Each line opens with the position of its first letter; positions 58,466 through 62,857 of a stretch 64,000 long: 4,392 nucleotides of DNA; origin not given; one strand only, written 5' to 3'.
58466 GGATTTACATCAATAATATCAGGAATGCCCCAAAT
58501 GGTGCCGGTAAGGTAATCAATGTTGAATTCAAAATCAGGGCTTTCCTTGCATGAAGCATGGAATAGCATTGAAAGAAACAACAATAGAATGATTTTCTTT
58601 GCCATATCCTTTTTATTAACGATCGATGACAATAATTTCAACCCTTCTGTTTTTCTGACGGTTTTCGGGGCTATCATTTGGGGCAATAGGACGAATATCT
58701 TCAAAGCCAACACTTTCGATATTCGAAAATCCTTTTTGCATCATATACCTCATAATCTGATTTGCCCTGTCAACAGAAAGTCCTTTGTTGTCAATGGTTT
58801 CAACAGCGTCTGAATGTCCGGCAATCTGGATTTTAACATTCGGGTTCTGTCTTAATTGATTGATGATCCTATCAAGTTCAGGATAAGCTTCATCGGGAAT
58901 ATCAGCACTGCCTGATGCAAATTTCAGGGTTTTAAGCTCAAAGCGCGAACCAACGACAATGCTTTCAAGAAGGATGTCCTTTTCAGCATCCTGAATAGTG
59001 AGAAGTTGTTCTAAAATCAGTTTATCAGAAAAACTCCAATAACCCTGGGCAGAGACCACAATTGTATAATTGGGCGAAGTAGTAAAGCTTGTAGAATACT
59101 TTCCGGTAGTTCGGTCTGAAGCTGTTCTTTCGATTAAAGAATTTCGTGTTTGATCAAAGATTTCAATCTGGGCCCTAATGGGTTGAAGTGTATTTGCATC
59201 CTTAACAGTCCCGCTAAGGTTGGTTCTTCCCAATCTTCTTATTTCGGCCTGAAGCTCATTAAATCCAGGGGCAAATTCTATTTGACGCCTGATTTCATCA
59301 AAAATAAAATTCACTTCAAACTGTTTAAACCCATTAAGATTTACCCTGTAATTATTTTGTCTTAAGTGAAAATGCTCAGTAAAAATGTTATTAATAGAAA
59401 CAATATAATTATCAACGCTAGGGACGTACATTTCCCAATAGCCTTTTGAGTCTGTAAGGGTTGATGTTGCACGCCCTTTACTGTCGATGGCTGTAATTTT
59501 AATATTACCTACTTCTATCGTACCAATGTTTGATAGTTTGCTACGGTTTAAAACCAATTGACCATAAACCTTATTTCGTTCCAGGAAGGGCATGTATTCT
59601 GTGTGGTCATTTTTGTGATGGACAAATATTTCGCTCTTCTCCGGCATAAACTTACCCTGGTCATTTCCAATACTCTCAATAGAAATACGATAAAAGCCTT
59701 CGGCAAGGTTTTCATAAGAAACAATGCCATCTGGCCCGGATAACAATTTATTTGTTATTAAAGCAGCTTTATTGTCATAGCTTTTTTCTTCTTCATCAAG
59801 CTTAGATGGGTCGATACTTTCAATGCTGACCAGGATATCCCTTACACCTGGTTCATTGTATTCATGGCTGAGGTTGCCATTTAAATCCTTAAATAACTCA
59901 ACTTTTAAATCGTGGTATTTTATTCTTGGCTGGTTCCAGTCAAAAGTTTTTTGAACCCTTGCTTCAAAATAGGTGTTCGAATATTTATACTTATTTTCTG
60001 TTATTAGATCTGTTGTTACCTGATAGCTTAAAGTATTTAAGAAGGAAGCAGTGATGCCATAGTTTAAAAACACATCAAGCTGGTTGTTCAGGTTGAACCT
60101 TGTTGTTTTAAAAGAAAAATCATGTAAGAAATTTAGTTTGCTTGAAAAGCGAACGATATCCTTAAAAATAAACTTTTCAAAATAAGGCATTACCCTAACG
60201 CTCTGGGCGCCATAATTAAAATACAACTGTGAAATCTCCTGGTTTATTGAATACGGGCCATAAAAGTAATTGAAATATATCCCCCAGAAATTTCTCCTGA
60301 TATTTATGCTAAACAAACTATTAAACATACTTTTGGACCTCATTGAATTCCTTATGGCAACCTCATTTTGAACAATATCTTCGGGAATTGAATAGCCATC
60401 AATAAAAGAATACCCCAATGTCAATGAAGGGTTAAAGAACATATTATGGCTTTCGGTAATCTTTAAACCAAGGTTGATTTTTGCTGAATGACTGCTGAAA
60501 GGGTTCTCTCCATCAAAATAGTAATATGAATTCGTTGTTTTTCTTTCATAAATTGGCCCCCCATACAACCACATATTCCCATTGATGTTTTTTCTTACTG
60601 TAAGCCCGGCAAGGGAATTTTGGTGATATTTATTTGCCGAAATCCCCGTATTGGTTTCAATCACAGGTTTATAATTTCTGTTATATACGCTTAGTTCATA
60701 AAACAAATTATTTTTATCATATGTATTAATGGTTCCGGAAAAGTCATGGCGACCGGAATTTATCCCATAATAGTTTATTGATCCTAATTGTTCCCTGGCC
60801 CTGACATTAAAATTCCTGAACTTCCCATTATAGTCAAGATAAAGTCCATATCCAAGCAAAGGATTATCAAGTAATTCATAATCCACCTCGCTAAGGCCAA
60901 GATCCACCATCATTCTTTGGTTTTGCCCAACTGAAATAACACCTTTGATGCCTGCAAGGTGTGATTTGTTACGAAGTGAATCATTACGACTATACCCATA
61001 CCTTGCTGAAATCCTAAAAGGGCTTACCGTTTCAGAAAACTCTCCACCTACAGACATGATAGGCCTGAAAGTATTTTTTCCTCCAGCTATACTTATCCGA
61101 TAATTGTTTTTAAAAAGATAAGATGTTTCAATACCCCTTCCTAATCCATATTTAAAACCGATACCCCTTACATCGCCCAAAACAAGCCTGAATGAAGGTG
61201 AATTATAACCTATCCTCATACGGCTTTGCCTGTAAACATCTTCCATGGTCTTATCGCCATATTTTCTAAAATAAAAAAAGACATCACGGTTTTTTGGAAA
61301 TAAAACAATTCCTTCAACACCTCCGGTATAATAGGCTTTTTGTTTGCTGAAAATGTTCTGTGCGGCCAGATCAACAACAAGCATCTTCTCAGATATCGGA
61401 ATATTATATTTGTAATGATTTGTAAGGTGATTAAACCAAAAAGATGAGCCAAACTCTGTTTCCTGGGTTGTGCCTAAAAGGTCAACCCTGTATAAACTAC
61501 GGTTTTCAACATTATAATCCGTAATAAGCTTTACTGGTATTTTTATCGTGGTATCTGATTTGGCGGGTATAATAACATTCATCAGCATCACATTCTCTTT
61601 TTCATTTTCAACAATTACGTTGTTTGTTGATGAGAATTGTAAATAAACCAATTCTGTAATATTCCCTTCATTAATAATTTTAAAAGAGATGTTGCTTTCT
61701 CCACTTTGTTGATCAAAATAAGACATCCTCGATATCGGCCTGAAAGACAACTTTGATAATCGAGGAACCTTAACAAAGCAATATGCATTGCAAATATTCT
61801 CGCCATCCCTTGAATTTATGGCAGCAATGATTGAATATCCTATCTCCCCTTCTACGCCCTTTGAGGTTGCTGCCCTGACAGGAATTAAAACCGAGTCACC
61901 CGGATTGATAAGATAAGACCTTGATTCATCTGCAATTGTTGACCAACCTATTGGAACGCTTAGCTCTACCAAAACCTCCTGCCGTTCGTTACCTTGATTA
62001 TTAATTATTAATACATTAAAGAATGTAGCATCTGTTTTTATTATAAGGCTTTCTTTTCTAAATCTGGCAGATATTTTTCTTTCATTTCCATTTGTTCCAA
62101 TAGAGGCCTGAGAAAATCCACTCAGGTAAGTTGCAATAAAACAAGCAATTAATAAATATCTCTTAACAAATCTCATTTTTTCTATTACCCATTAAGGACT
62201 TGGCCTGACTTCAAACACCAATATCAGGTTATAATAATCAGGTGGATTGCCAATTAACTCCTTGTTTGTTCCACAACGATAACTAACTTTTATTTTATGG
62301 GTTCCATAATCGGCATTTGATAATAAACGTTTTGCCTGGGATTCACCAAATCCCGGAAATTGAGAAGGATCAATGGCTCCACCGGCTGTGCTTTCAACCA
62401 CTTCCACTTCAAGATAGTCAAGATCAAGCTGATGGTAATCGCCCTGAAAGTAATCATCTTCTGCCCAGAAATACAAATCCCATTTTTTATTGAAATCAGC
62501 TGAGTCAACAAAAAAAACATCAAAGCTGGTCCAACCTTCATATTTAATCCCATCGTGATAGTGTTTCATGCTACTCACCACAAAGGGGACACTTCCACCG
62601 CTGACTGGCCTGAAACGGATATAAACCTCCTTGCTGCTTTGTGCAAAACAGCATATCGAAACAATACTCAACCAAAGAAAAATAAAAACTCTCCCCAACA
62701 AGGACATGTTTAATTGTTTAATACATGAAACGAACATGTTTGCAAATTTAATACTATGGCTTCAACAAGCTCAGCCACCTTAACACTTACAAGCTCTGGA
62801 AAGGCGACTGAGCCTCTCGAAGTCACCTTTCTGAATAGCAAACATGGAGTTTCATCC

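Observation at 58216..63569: A four-gene envelope locus that may be an undescribed surface-fibre or export apparatus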

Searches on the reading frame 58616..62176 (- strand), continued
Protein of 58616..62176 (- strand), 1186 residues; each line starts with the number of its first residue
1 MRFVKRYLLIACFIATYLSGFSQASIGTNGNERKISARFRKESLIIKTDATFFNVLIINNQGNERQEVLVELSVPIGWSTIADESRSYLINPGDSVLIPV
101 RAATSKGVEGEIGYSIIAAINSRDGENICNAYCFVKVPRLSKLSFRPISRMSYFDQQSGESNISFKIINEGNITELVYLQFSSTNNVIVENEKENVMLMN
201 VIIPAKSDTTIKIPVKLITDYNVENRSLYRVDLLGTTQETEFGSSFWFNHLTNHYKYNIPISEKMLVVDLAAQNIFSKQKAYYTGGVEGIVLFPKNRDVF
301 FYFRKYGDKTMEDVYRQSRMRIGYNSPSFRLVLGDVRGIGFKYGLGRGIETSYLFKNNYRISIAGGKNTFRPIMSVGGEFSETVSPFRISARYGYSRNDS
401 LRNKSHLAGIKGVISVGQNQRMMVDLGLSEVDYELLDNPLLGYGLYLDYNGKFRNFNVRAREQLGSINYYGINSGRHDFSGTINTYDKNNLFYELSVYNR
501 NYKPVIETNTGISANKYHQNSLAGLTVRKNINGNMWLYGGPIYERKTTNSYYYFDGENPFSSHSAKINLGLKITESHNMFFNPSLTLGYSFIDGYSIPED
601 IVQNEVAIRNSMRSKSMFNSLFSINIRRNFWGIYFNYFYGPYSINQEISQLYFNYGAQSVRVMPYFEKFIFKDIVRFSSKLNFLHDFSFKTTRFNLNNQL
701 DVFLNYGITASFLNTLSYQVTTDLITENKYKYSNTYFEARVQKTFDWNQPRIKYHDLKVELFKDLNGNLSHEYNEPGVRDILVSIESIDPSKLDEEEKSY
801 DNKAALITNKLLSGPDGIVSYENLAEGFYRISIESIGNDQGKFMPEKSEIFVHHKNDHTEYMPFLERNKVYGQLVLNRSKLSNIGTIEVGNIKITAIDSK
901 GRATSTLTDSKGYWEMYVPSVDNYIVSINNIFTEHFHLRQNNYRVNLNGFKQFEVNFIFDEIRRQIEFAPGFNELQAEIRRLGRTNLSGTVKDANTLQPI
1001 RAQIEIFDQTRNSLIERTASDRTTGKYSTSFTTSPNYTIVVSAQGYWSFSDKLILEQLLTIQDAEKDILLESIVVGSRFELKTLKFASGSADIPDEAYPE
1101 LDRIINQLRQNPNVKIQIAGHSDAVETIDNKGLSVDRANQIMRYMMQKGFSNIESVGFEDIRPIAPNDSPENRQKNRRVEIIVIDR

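Call 48: search_protein_families(library=pfam, alignment_id=A2, max_evalue=1)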
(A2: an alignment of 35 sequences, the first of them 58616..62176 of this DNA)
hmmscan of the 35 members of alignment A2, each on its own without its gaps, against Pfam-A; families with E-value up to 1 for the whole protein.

A. member 1, window:58616-62176:- (1186 aa): 6 families
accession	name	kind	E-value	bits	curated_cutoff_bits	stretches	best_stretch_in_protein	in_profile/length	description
PF00691.25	OmpA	-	2.4e-15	57.1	27.2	1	1086-1177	2-98/98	OmpA family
PF13620.12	CarboxypepD_reg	-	1.1e-08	35.8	32.3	1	987-1050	2-63/82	Carboxypeptidase regulatory-like domain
PF13715.12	CarbopepD_reg_2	-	6.4e-05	23.3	32.2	1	987-1075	1-88/88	CarboxypepD_reg-like domain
PF05359.17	DUF748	-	0.00025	19.6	50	1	1069-1143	867-938/1037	Domain of Unknown Function (DUF748)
PF22021.2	RbmA-like_FnIII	-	0.081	13.2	27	0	803-851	61-109/111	RbmA-like, FnIII domain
PF06953.17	ArsD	-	0.21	12.3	27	0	672-719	24-71/123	Arsenical resistance operon protein ArsD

B. families by the number of members that match (of 35 scanned): 32 families (the first 25 are shown)
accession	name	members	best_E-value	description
PF00691.25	OmpA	35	2.4e-17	OmpA family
PF13620.12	CarboxypepD_reg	35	3.5e-14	Carboxypeptidase regulatory-like domain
PF17210.9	SdrD_B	31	1.5e-07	SdrD B-like domain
PF05359.17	DUF748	30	1.7e-06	Domain of Unknown Function (DUF748)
PF13715.12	CarbopepD_reg_2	26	1.3e-06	CarboxypepD_reg-like domain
PF10633.15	NPCBM_assoc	7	0.00074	NPCBM-associated, NEW3 domain of alpha-galactosidase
PF21621.3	MPI_cupin_dom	4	0.018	Mannose-6-phosphate isomerase, cupin domain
PF17224.9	DUF5300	3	0.0074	Domain of unknown function (DUF5300)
PF09076.15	Crystall_2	3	0.026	Beta/Gamma crystallin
PF07495.19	Y_Y_Y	3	0.027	Y_Y_Y domain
PF10623.15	PilI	3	0.084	Plasmid conjugative transfer protein PilI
PF11614.14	FixG_C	2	0.0011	IG-like fold at C-terminal of FixG, putative oxidoreductase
PF23623.1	GBD_IRG7_N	2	0.023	IRG7 N-terminal galactose binding domain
PF09134.16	Invasin_D3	2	0.038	Invasin, domain 3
PF00630.25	Filamin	2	0.11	Filamin/ABP280 repeat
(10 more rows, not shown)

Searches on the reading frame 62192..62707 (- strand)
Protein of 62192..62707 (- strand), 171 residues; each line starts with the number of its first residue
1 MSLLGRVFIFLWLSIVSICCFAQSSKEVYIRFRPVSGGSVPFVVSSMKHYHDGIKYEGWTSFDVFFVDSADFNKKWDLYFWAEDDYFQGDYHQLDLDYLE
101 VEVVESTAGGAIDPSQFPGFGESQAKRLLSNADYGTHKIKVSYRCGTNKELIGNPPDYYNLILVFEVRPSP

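Call 3: search_protein_families(library=pfam, proteins=[window:62192-62707:-], max_evalue=1)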
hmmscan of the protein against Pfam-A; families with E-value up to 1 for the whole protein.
window:62192-62707:- (171 aa): 0 families

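Call 4: search_protein_families(library=ncbifam, proteins=[window:62192-62707:-], max_evalue=1)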
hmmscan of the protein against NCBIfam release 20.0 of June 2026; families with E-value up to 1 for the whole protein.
window:62192-62707:- (171 aa): 0 families

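Call 86: search_solved_structures(query=A3, max_evalue=10, show_alignments=2)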
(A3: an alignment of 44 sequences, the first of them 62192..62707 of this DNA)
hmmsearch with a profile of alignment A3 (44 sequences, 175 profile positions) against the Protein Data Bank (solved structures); distinct sequences matched with E-value up to 10: 1.
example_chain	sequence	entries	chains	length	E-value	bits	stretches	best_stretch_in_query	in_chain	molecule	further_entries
9f8f_C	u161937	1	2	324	0.24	14.6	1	41-127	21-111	S-layer protein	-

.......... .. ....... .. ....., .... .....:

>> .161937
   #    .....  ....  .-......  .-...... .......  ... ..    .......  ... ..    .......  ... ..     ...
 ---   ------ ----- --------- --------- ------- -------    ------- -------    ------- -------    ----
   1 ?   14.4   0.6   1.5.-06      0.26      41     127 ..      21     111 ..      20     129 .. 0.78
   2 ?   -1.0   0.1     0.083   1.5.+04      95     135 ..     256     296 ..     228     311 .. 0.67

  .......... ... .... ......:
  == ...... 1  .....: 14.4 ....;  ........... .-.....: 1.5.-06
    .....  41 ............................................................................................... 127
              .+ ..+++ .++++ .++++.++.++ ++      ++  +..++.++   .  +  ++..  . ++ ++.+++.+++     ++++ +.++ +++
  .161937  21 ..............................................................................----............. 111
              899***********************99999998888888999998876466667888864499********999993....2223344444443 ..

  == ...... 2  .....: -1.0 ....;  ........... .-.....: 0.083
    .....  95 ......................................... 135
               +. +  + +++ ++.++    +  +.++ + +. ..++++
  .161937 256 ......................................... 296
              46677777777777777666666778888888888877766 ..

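Call 90: search_protein_families(library=pfam, alignment_id=A3, max_evalue=10)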
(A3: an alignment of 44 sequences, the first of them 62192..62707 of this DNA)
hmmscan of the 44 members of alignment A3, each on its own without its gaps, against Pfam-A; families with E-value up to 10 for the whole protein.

A. member 1, window:62192-62707:- (171 aa): 0 families

B. families by the number of members that match (of 44 scanned): 11 families
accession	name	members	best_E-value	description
PF20622.4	Big_15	1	0.069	Bacterial Ig domain (Big_16)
PF12092.13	DUF3568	1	0.1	Protein of unknown function (DUF3568)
PF11779.13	SPT_ssu-like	1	0.14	Small subunit of serine palmitoyltransferase-like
PF10988.14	DUF2807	1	0.14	Putative auto-transporter adhesin, head GIN domain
PF00085.26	Thioredoxin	1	0.16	Thioredoxin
PF12579.13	DUF3755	1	0.16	Protein of unknown function (DUF3755)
PF21112.3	CsgH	1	0.17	CsgH protein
PF15989.10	DUF4768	1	0.19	Domain of unknown function (DUF4768)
PF05190.23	MutS_IV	1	0.19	MutS family domain IV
PF13965.12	SID-1_RNA_chan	1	0.25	dsRNA-gated channel SID-1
PF03554.18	Herpes_UL73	1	0.26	UL73 viral envelope glycoprotein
